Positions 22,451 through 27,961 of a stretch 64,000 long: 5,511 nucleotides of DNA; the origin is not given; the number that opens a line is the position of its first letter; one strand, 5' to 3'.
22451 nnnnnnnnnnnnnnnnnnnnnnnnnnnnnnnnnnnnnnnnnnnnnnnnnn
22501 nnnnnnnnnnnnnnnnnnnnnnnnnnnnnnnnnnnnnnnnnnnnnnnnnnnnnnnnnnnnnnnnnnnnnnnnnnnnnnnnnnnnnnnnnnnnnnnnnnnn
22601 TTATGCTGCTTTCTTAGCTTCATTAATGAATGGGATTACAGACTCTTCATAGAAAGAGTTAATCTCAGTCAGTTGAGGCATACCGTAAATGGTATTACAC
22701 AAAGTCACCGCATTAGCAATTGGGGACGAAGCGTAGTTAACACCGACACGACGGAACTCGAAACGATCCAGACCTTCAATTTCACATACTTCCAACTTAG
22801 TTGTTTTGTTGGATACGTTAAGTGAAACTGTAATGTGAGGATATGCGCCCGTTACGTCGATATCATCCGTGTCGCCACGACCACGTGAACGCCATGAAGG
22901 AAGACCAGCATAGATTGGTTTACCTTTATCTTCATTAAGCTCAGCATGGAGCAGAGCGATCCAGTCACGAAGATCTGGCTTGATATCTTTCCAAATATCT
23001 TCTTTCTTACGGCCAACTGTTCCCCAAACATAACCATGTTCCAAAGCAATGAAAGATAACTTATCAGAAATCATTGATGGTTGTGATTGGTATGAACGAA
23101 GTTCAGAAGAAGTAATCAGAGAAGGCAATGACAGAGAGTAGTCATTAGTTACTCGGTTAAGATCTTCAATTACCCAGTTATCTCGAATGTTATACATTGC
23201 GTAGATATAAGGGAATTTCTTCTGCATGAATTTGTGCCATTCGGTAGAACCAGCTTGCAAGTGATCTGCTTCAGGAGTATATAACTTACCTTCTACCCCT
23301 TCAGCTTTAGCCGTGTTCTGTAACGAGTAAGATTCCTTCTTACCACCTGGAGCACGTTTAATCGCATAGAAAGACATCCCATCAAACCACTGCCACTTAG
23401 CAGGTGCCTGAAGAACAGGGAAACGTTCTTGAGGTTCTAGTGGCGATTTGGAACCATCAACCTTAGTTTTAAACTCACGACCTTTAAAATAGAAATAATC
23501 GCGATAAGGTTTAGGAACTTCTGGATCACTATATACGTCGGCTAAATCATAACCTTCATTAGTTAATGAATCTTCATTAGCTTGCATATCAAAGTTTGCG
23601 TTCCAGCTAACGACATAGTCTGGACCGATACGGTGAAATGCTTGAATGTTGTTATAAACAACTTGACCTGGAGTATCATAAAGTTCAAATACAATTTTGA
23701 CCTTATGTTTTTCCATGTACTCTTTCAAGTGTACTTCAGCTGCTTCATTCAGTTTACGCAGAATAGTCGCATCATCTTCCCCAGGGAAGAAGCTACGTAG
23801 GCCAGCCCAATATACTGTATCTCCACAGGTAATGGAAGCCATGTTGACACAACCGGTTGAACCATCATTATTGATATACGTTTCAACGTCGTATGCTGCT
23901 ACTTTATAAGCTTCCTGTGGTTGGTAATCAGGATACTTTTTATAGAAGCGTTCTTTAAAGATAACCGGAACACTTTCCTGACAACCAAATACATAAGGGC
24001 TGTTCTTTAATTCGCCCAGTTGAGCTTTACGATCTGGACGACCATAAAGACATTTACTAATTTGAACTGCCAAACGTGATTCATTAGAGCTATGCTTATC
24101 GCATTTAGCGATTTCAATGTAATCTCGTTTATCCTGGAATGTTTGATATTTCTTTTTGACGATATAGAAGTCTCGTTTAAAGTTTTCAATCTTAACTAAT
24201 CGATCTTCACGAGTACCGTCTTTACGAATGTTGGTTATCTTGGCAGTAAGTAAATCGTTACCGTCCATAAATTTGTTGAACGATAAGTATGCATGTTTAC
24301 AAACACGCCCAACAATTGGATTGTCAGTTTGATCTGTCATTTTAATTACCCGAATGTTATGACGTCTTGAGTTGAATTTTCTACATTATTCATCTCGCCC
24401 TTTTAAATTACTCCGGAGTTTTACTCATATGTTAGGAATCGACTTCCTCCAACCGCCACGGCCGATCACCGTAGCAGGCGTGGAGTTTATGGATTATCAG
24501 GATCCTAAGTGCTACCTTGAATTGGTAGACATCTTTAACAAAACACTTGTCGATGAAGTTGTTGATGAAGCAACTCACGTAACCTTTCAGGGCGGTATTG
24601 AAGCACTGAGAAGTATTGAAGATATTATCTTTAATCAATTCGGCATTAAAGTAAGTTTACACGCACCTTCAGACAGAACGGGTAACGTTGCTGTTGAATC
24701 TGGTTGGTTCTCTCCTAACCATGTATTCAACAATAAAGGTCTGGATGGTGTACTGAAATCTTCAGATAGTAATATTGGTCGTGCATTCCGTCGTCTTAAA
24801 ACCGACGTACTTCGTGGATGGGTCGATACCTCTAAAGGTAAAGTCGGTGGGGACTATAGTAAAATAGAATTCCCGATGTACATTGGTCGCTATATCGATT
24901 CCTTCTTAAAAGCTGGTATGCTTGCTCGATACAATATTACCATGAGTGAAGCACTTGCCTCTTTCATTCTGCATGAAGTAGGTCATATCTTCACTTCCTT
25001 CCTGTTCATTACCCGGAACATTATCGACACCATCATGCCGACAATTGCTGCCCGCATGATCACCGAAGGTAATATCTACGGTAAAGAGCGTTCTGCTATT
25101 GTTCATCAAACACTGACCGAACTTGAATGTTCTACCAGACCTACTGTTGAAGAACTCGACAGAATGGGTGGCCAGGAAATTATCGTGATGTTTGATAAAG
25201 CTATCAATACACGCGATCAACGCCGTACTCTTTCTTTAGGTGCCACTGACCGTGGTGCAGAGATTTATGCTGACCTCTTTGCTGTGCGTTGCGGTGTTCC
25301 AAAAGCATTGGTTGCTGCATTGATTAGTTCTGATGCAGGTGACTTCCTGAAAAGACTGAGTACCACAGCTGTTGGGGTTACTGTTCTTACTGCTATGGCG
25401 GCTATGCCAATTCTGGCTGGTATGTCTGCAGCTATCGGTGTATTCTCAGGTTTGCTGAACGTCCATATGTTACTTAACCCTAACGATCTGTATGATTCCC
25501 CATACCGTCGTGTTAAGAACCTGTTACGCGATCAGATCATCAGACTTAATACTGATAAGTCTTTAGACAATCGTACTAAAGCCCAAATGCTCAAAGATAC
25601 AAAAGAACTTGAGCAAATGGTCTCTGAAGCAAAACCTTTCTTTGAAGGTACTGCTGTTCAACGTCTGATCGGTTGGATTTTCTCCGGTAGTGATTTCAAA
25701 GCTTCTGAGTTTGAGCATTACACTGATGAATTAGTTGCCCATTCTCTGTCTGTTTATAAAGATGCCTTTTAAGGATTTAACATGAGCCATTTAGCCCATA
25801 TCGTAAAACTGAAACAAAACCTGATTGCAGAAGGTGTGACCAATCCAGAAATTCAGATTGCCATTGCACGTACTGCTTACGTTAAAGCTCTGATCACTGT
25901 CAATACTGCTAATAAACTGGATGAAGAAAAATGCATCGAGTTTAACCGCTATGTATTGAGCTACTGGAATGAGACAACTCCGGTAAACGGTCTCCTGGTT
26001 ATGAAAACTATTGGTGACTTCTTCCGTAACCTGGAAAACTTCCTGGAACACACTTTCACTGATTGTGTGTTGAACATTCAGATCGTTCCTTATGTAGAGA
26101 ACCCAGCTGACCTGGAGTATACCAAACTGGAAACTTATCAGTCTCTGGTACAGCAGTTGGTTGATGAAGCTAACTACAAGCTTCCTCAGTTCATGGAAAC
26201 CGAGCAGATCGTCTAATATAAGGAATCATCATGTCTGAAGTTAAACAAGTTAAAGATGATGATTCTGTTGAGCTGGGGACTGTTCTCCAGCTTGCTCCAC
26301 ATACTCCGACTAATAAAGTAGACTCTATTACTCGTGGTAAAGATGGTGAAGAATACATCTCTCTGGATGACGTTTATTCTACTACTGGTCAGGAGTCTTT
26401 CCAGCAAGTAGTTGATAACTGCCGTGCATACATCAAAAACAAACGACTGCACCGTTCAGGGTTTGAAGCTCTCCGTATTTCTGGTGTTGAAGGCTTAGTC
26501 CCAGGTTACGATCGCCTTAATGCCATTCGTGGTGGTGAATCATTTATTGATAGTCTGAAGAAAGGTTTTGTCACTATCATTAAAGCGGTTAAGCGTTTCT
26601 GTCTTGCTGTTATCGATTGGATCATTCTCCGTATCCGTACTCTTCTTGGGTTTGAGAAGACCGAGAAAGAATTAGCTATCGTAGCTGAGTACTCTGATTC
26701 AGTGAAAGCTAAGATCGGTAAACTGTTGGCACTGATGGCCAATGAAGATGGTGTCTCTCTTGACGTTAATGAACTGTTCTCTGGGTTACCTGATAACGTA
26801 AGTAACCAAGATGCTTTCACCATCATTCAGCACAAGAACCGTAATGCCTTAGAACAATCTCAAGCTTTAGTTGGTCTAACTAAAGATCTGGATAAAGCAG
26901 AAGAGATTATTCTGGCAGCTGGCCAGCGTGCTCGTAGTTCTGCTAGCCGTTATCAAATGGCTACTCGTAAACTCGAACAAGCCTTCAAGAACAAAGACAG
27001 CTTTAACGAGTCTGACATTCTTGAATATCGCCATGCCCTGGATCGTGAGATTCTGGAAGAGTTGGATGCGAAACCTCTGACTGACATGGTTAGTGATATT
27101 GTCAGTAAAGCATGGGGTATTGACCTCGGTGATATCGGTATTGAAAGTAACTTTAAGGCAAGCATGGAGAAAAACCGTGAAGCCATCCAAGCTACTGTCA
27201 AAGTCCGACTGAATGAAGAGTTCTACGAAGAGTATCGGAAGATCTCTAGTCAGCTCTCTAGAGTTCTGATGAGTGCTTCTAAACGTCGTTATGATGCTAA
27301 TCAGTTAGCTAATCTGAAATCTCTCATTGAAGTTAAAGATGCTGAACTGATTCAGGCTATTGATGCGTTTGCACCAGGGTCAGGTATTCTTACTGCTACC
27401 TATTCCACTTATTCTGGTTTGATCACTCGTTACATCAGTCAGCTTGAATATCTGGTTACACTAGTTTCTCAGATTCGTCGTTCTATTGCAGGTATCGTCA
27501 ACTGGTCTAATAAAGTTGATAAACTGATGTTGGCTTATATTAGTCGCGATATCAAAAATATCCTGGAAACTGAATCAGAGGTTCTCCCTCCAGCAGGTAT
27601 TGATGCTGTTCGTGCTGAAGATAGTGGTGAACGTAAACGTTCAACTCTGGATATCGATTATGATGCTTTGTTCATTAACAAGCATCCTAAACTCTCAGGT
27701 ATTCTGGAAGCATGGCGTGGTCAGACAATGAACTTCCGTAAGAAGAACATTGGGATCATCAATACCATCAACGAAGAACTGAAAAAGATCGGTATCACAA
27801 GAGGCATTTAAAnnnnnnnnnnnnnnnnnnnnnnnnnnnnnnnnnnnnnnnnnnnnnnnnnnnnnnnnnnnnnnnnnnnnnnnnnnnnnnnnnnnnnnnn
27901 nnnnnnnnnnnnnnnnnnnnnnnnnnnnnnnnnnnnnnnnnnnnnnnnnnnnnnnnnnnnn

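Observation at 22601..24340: Family-B DNA polymerase truncated right after motif A (split polB, or exonuclease-only derivative)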

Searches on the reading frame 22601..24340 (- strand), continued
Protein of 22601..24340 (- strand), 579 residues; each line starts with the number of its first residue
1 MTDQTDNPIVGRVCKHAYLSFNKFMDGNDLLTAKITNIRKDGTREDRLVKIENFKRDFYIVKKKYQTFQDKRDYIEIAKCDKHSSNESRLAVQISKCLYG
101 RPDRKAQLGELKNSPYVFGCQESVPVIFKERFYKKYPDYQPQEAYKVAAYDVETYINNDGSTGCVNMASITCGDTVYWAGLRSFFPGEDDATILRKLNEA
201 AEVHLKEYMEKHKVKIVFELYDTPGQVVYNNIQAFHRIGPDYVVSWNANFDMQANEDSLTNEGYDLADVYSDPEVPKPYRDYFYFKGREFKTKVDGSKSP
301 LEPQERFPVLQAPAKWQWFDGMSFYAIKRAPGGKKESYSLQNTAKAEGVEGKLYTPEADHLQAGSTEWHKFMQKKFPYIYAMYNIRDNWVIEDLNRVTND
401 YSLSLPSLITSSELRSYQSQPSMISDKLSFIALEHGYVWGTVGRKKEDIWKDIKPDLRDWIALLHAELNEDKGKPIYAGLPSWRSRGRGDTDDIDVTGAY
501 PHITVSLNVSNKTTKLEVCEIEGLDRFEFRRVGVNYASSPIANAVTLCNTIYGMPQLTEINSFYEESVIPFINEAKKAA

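Call 44: fold_search(model_id=the predicted structure, library=pdb)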
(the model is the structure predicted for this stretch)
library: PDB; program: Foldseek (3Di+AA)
matches with E <= 10: 1202; with E <= 0.001: 224
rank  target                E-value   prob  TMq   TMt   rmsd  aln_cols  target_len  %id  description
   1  3tae_D                5.5e-14  1.00  0.46  0.31   6.6       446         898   14  5-hydroxycytosine paired with dAMP in RB69 gp43 (released 2011-11-09)
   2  2dy4_A                6.9e-14  1.00  0.46  0.31   6.5       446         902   15  Crystal structure of RB69 GP43 in complex with DNA containing Thymine Glycol (released 2007-01-09)
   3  2dtu_A                1.6e-13  1.00  0.44  0.30   7.5       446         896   14  Crystal structure of the beta hairpin loop deletion variant of RB69 gp43 in complex with DNA containing an abasic site (released 2006-12-05)
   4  2oyq_B                2.8e-13  1.00  0.48  0.38   6.3       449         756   14  Crystal structure of RB69 gp43 in complex with DNA with 5-NIMP opposite an abasic site analog (released 2007-10-23)
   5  3kd1_E                3.1e-13  1.00  0.44  0.30   6.9       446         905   14  Closed binary complex of an RB69 gp43 fingers domain mutant complexed with an acyclic GMP terminated primer template p (released 2011-04-13)
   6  1waf_A                3.1e-13  1.00  0.43  0.30   7.2       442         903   15  DNA POLYMERASE FROM BACTERIOPHAGE RB69 (released 1998-01-14)
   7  3cq8_A                3.5e-13  1.00  0.48  0.32   6.5       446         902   14  Ternary complex of the L415F mutant RB69 exo(-)polymerase (released 2008-09-02)
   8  3tag_A                3.9e-13  1.00  0.47  0.31   6.5       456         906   15  5-fluorocytosine paired with dAMP in RB69 gp43 (released 2011-11-09)
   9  3suq_A                4.1e-13  1.00  0.44  0.30   7.3       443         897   14  RB69 DNA Polymerase (Y567A) Ternary Complex with dCTP Opposite 2AP (AT rich sequence) (released 2011-11-09)
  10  3cfo                  4.4e-13  1.00  0.46  0.31   6.3       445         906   15  Triple Mutant APO structure (released 2009-03-10)
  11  2p5o_A                7.6e-13  1.00  0.45  0.32   6.5       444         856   15  Crystal structure of RB69 GP43 in complex with DNA containing an abasic site analog (released 2007-04-03)
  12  3l8b_A                7.6e-13  1.00  0.43  0.30   7.6       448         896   14  Crystal structure of a replicative DNA polymerase bound to the oxidized guanine lesion guanidinohydantoin (released 2010-03-09)
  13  3tab_A                7.6e-13  1.00  0.44  0.30   6.8       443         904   13  5-hydroxycytosine paired with dGMP in RB69 gp43 (released 2011-11-09)
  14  2p5g_A                1.5e-12  1.00  0.48  0.33   6.1       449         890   14  Crystal structure of RB69 gp43 in complex with DNA with dAMP opposite an abasic site analog in a 21mer template (released 2007-10-23)
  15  4khn_A                1.5e-12  1.00  0.46  0.31   6.4       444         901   15  Crystal structure of the ternary complex of the D714A mutant of RB69 DNA polymerase (released 2013-10-09)
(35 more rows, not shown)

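Call 56: search_protein_representatives(alignment_id=A1)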
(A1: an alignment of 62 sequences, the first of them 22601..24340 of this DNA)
Query: 62 sequences, 580 profile positions. Proteins with E-value up to 0.001 (for the whole library): 983; up to 1e-10: 650; up to 1e-30: 482. The best 150 are listed.
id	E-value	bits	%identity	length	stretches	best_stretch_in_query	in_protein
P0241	4.4e-277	936.6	-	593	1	2-578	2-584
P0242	1.6e-141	488.9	-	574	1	13-563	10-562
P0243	1.4e-128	446.2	-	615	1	4-569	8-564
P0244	1.1e-124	433.4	-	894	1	7-565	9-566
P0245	2.1e-124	432.4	-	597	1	9-574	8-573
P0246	2.8e-118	412.2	-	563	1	4-554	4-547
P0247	9.6e-118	410.5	-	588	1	4-567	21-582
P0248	1.1e-116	407.0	-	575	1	12-567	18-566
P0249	5.2e-116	404.7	-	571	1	5-566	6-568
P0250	1.2e-115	403.6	-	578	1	4-567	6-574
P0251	1.8e-115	403.0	-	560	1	8-560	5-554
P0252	1.9e-115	402.9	-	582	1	5-564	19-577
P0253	3.2e-115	402.1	-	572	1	13-574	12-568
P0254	3.4e-113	395.4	-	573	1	4-564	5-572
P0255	9.1e-113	394.0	-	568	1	7-565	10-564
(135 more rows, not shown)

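Call 86: search_protein_families(library=pfam, proteins=[L004:3287-5017:+, L004:305-1567:-, L004:2223-3128:-, L004:5019-6704:+], max_evalue=0.01)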
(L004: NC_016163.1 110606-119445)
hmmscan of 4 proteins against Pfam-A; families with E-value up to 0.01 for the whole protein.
L004:3287-5017:+ (576 aa): 1 family
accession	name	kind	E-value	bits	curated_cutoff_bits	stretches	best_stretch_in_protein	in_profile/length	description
PF03104.25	DNA_pol_B_exo1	-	2.8e-06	27.3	23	1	232-363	116-241/242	DNA polymerase family B, exonuclease domain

L004:305-1567:- (420 aa): 4 families
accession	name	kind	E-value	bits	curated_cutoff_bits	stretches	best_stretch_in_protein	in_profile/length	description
PF20286.3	divDNApol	-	1.9e-21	76.4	25.7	2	305-420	356-464/705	Divergent Family B DNA polymerase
PF00136.26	DNA_pol_B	-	1.4e-13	50.9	23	1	86-188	94-195/453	DNA polymerase family B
PF19277.4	GPAT_C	-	0.00012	21.9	25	1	207-338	110-239/344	Glycerol-3-phosphate acyltransferase C-terminal region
PF19634.4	DUF6137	-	0.0065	16.8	25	0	355-382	5-33/82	Family of unknown function (DUF6137)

L004:2223-3128:- (301 aa): 0 families

L004:5019-6704:+ (561 aa): 3 families
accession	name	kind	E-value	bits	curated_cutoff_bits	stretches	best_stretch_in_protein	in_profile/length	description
PF25680.1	Mom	-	1.7e-10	41.3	27.1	1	379-527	3-160/202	Mom protein family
PF18741.7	MTES_1575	-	3.1e-05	24.4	38.2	1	272-362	2-92/96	REase_MTES_1575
PF14311.12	DUF4379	-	0.0019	18.8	24.5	0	230-264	22-55/56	Probable Treble clef zinc finger domain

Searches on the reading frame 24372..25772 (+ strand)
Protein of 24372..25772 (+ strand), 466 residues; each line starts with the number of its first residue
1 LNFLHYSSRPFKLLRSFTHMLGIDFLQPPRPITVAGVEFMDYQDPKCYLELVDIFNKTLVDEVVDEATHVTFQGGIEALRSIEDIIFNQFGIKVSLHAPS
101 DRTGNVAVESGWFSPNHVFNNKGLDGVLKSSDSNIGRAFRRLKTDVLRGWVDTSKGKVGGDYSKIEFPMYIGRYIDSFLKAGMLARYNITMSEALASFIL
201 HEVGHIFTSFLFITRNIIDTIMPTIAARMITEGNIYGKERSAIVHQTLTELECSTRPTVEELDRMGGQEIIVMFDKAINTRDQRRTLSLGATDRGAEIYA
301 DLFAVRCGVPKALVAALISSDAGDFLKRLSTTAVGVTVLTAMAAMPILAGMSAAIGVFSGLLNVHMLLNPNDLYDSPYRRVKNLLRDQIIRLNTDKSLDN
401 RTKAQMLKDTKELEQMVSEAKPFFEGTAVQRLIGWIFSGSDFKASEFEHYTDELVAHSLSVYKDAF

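Call 10: search_protein_families(library=phrogs, proteins=[window:24372-25772:+], max_evalue=0.00001)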
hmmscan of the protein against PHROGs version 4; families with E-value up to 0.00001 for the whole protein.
window:24372-25772:+ (466 aa): 1 family
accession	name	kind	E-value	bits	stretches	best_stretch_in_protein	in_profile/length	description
phrog_2767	-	unknown function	1.8e-70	239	1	31-465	8-437/442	-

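Call 13: search_protein_families(library=pfam, proteins=[window:24372-25772:+], max_evalue=0.1)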
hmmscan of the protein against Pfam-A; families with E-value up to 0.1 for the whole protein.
window:24372-25772:+ (466 aa): 0 families

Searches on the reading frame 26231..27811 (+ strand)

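Call 10: search_protein_families(library=phrogs, proteins=[window:26231-27811:+], max_evalue=0.00001)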
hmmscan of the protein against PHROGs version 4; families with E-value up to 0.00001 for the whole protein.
window:26231-27811:+ (526 aa): 1 family
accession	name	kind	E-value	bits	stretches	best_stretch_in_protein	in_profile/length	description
phrog_14541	-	head and packaging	4.4e-96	323.8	1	15-522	3-504/508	virion structural protein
